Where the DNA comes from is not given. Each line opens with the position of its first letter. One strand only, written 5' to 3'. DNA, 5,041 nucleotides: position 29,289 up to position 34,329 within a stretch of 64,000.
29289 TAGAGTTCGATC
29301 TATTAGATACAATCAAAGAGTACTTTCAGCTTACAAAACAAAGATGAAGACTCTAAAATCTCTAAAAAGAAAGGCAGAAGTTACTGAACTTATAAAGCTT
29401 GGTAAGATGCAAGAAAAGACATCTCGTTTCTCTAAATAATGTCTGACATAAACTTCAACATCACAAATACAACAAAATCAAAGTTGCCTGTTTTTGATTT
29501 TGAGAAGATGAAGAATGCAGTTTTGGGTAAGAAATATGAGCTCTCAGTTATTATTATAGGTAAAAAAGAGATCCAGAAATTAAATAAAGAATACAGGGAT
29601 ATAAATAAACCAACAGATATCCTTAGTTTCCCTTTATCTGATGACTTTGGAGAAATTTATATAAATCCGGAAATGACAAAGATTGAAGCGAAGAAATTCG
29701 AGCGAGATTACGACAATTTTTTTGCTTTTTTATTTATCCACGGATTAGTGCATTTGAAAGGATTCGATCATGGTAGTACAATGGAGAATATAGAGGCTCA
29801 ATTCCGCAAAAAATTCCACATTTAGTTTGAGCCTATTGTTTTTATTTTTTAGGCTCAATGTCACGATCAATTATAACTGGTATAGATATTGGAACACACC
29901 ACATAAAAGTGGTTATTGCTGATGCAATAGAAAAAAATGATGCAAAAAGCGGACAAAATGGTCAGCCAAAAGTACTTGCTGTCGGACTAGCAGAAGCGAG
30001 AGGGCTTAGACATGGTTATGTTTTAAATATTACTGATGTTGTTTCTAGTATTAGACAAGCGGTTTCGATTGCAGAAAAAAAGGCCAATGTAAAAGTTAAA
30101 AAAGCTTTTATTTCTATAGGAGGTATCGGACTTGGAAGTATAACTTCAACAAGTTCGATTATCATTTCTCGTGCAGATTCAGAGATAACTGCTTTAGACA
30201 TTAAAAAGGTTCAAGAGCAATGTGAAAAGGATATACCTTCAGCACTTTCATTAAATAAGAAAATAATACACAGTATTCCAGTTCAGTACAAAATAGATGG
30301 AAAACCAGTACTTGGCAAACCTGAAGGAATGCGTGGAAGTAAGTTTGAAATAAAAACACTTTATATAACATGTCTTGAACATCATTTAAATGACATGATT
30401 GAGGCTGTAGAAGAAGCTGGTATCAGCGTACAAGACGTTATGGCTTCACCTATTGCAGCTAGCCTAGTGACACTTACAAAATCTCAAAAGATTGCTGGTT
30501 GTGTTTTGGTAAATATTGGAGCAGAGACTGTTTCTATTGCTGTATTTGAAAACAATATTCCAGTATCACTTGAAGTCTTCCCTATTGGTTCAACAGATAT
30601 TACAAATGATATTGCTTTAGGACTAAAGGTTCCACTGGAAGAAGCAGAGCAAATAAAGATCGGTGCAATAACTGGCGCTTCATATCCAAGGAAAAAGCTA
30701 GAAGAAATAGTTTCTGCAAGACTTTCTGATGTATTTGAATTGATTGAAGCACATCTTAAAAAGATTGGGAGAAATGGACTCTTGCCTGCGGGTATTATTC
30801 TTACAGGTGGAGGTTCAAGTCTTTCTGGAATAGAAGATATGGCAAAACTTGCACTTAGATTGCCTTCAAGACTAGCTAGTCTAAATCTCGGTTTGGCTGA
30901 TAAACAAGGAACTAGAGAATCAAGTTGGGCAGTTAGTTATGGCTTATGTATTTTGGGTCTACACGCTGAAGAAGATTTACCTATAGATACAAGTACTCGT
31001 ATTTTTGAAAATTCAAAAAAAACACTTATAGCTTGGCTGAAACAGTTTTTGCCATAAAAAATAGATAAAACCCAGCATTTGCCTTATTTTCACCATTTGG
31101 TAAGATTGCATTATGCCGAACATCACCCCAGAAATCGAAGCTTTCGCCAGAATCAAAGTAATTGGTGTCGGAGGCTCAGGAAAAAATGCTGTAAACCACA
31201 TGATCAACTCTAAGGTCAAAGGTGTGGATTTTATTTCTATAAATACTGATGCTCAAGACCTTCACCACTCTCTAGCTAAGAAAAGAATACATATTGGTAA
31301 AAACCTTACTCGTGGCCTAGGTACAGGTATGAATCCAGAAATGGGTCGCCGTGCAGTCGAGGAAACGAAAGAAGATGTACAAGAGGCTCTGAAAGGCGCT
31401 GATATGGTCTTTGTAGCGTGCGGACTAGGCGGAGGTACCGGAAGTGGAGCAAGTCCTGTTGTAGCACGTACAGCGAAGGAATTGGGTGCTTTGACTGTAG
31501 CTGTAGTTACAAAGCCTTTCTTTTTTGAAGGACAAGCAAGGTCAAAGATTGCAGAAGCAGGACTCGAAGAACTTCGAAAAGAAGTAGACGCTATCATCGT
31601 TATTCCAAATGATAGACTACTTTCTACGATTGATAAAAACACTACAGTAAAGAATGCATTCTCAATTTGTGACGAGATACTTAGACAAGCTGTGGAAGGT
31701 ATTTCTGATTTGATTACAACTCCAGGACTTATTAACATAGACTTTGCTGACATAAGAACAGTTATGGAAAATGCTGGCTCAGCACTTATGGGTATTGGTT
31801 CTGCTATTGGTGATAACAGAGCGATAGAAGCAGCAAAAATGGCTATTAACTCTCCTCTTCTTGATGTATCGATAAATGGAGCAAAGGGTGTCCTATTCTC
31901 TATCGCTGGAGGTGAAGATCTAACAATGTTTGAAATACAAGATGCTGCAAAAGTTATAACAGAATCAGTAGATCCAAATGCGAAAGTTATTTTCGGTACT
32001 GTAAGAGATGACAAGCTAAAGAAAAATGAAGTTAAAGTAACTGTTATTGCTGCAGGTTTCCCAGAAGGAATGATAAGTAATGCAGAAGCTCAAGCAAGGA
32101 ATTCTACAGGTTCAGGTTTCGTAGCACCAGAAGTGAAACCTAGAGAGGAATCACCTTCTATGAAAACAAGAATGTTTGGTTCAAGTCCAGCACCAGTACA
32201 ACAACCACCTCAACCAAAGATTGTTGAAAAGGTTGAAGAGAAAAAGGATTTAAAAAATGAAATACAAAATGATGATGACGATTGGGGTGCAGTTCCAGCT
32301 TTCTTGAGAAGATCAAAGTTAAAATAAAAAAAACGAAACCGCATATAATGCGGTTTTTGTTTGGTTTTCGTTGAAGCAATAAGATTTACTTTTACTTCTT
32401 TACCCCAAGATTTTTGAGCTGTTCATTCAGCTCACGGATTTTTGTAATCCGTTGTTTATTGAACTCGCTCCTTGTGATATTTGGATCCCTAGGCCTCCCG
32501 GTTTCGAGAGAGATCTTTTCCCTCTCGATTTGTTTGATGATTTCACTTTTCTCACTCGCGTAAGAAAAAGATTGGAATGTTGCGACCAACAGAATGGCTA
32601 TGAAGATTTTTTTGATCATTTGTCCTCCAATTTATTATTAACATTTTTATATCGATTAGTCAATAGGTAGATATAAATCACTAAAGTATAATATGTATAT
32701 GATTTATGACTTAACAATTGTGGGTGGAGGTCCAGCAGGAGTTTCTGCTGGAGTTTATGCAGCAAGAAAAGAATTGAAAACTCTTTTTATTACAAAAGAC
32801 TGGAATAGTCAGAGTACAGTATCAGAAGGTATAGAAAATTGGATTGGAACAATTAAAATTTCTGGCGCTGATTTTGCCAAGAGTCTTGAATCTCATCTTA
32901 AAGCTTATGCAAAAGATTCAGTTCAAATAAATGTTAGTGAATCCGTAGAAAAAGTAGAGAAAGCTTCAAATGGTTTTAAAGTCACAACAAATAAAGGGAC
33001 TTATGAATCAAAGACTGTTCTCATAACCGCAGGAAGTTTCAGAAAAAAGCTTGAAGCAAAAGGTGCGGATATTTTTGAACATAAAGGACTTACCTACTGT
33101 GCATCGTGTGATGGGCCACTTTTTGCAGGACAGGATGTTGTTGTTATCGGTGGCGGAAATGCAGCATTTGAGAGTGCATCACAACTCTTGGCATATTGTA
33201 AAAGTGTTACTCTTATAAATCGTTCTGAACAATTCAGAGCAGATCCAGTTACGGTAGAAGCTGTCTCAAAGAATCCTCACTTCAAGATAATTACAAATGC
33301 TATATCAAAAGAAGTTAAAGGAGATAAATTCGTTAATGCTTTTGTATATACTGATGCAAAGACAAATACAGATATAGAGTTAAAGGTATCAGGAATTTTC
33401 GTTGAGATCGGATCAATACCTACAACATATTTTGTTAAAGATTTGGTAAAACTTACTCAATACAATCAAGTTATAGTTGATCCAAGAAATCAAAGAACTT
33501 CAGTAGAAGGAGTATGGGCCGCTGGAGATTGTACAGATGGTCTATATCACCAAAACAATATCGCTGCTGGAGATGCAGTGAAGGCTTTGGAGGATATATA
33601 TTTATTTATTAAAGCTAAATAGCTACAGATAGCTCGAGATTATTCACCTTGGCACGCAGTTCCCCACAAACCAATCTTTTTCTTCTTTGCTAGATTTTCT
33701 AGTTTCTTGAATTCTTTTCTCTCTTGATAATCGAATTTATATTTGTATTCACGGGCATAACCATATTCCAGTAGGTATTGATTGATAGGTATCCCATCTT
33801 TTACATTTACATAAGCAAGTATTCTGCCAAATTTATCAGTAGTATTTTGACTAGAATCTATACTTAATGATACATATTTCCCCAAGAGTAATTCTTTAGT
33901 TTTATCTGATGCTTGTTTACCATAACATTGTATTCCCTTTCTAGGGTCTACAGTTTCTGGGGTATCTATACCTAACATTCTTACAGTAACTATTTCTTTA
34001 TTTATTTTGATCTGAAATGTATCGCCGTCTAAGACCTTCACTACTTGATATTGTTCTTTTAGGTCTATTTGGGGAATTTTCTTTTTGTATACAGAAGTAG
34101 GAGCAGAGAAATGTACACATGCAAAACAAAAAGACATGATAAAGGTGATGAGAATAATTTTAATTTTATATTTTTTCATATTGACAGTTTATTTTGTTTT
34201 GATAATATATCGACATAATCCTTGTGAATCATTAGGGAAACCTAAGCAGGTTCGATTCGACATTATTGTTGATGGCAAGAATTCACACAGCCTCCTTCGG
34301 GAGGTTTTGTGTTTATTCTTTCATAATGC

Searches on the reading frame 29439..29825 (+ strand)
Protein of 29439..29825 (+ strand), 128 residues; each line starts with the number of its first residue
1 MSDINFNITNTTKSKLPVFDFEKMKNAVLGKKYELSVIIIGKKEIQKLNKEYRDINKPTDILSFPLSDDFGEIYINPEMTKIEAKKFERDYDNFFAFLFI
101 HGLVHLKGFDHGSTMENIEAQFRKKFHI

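Call 60: search_protein_families(library=pfam, proteins=[window:29439-29825:+], max_evalue=0.001)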
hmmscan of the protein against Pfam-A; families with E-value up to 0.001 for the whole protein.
window:29439-29825:+ (128 aa): 1 family
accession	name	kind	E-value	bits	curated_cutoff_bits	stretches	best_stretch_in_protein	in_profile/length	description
PF02130.23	YbeY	-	4.1e-26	91.8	25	1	25-118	20-116/129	Endoribonuclease YbeY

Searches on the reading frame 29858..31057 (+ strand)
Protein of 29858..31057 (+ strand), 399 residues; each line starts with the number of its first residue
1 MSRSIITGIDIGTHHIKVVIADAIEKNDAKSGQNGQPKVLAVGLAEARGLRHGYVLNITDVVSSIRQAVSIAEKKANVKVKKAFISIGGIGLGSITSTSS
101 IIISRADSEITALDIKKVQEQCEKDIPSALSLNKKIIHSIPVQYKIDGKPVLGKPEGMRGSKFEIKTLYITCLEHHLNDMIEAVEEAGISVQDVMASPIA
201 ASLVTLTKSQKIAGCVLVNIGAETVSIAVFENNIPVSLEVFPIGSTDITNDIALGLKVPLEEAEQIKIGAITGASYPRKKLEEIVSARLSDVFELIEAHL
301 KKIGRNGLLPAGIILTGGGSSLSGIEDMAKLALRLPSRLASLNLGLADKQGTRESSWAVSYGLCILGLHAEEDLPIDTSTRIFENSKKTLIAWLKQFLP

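Call 8: search_protein_families(library=pfam, proteins=[window:29858-31057:+], max_evalue=0.01)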
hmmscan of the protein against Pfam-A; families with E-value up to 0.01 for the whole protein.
window:29858-31057:+ (399 aa): 4 families
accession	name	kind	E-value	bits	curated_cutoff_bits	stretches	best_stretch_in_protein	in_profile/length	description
PF14450.12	FtsA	-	1.6e-22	80.6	31.8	1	216-362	1-127/127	Cell division protein FtsA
PF02491.25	SHS2_FTSA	-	1.8e-11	44.6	25.4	1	94-171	6-79/79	SHS2 domain inserted in FTSA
PF11104.14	PilM_2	-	9.3e-10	38.4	27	1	168-351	129-316/340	Type IV pilus assembly protein PilM;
PF06723.19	MreB_Mbl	-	0.0013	18.1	27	0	280-341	241-305/327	MreB/Mbl protein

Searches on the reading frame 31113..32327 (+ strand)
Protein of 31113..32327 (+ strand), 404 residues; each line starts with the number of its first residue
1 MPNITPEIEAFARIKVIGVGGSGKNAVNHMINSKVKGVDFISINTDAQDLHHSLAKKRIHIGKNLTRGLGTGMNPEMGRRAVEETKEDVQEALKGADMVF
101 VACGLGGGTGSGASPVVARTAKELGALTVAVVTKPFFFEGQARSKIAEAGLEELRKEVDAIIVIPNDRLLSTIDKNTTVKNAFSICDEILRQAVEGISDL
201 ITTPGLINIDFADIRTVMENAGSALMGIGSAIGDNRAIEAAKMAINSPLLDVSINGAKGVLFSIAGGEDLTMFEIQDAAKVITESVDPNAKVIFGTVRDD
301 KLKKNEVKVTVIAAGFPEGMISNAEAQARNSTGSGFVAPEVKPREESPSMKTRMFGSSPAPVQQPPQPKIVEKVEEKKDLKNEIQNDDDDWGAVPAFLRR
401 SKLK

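Call 8: search_protein_families(library=pfam, proteins=[window:31113-32327:+], max_evalue=0.01)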
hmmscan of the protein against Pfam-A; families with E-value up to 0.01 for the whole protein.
window:31113-32327:+ (404 aa): 3 families
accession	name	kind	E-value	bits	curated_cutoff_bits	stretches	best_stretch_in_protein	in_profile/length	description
PF00091.31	Tubulin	-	5e-48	164.4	33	1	13-173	1-189/190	Tubulin/FtsZ family, GTPase domain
PF12327.13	FtsZ_C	-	5.7e-33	113.5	27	1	222-316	1-94/95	FtsZ family, C-terminal domain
PF13809.12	Tubulin_2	-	0.0021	17.8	27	0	97-121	162-186/356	Tubulin like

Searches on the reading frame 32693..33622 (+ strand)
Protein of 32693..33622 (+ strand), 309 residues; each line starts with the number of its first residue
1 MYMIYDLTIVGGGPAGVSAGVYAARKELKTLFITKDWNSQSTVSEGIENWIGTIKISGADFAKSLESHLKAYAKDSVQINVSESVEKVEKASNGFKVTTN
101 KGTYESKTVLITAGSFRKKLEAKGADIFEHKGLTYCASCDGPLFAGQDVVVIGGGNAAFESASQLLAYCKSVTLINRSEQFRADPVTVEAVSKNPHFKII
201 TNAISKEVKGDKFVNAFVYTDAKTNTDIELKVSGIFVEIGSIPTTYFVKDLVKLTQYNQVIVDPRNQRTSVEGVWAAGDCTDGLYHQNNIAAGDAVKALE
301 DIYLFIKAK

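Call 61: search_protein_families(library=pfam, proteins=[window:32693-33622:+], max_evalue=0.001)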
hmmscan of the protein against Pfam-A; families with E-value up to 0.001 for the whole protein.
window:32693-33622:+ (309 aa): 10 families
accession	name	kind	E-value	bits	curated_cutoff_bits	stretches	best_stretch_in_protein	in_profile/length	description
PF07992.20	Pyr_redox_2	-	7.9e-38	131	26.1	1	5-289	1-285/291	Pyridine nucleotide-disulphide oxidoreductase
PF13738.12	Pyr_redox_3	-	5.5e-28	98.5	30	1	69-278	87-305/305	Pyridine nucleotide-disulphide oxidoreductase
PF00070.33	Pyr_redox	-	6.1e-11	43.1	22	1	149-212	2-70/82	Pyridine nucleotide-disulphide oxidoreductase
PF00890.30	FAD_binding_2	-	3.7e-10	40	20.4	1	6-75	1-74/414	FAD binding domain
PF03486.20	HI0933_like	-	1.4e-09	38.2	50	0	67-115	114-164/244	HI0933-like protein Rossmann domain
PF01134.28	GIDA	-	4.3e-09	36.4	22.1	0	6-38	1-33/391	Glucose inhibited division protein A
PF12831.13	FAD_oxidored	-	3.3e-08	33.7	27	1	6-35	1-30/416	FAD dependent oxidoreductase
PF01946.23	Thi4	-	1.2e-05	25.1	26.2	0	2-35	15-49/235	Thi4 family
PF01266.30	DAO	-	9.7e-05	22.5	27.9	0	6-36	1-31/353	FAD dependent oxidoreductase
PF13241.12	NAD_binding_7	-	0.0001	23.2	22.1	1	145-210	6-61/104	Putative NAD(P)-binding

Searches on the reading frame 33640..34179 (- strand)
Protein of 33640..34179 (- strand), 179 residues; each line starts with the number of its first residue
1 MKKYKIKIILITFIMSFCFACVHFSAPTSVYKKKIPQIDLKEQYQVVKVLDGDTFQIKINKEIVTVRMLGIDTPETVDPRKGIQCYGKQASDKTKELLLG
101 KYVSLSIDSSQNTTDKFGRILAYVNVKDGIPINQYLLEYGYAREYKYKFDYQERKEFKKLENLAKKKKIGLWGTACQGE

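Call 61: search_protein_families(library=pfam, proteins=[window:33640-34179:-], max_evalue=0.001)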
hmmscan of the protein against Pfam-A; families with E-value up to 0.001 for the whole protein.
window:33640-34179:- (179 aa): 1 family
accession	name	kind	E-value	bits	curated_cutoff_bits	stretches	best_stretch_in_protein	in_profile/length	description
PF00565.23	SNase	-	9.4e-25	87.6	21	1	65-172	1-105/107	Staphylococcal nuclease homologue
